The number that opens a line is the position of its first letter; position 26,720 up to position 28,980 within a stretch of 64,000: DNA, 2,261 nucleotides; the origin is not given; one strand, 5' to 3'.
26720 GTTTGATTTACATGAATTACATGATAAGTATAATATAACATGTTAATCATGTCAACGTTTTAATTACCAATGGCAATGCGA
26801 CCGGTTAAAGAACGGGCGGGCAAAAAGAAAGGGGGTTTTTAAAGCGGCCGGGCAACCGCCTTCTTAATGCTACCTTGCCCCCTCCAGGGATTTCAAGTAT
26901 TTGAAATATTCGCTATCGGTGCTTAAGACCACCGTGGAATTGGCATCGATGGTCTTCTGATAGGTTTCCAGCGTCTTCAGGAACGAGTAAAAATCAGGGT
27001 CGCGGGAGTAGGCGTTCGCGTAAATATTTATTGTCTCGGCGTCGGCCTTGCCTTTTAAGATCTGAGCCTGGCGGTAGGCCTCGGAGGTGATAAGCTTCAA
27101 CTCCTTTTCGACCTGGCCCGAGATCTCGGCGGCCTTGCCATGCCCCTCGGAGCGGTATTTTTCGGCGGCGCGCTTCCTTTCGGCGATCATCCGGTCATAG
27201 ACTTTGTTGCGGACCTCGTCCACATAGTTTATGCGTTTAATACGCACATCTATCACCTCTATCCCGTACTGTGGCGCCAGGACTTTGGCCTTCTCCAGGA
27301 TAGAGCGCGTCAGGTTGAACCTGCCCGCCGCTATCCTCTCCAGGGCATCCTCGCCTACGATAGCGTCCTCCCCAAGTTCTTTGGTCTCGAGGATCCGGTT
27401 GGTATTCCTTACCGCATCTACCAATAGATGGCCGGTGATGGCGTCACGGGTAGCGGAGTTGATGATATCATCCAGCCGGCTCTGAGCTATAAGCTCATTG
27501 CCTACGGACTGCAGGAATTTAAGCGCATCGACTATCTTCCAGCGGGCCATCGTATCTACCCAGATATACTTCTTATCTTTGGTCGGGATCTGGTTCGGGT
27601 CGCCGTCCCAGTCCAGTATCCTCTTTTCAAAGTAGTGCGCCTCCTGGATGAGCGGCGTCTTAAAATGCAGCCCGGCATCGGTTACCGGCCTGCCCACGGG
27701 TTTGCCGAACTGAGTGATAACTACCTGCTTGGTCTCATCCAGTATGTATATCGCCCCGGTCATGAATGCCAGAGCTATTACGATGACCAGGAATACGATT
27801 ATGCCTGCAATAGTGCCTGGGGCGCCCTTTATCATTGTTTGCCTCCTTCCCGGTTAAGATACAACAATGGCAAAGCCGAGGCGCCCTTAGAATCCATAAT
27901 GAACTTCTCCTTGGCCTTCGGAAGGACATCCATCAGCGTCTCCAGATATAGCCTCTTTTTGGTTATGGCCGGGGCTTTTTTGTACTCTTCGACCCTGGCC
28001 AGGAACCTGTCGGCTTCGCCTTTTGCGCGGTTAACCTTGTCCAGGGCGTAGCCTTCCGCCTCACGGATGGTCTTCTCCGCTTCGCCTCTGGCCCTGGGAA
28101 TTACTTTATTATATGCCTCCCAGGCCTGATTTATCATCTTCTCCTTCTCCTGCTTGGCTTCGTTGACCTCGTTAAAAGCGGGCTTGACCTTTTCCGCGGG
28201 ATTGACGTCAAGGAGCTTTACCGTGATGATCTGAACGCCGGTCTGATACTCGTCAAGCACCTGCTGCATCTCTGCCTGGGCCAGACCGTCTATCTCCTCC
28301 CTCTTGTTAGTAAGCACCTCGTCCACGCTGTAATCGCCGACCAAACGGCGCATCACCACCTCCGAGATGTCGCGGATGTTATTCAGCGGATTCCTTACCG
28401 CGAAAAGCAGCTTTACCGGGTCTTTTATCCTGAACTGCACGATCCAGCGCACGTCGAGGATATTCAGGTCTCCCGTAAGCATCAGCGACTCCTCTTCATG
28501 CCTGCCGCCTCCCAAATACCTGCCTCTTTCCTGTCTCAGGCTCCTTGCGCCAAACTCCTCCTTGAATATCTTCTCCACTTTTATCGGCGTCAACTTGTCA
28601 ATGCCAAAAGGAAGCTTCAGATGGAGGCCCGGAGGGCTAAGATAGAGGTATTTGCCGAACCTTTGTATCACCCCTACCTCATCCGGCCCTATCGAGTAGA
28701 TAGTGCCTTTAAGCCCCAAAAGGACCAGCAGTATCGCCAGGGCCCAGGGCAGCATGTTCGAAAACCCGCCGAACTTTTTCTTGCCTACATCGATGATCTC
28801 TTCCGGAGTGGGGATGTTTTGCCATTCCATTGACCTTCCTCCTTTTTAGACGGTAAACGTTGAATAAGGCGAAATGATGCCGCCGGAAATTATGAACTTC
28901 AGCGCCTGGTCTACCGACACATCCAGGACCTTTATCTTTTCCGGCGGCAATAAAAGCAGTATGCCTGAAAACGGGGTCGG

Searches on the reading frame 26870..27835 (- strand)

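Call 49: search_protein_families(library=pfam, proteins=[window:26870-27835:-], max_evalue=0.001)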
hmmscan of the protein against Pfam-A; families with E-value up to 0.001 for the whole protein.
window:26870-27835:- (321 aa): 1 family
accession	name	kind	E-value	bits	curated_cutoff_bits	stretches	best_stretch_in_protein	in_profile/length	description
PF01145.31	Band_7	-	1.4e-27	97.3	23.6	1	32-231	3-174/176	SPFH domain / Band 7 family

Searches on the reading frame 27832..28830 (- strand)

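Call 49: search_protein_families(library=pfam, proteins=[window:27832-28830:-], max_evalue=0.001)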
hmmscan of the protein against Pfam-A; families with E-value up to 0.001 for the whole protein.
window:27832-28830:- (332 aa): 1 family
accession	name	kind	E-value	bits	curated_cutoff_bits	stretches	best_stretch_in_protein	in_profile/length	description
PF01145.31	Band_7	-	6.2e-28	98.5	23.6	1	46-236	2-172/176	SPFH domain / Band 7 family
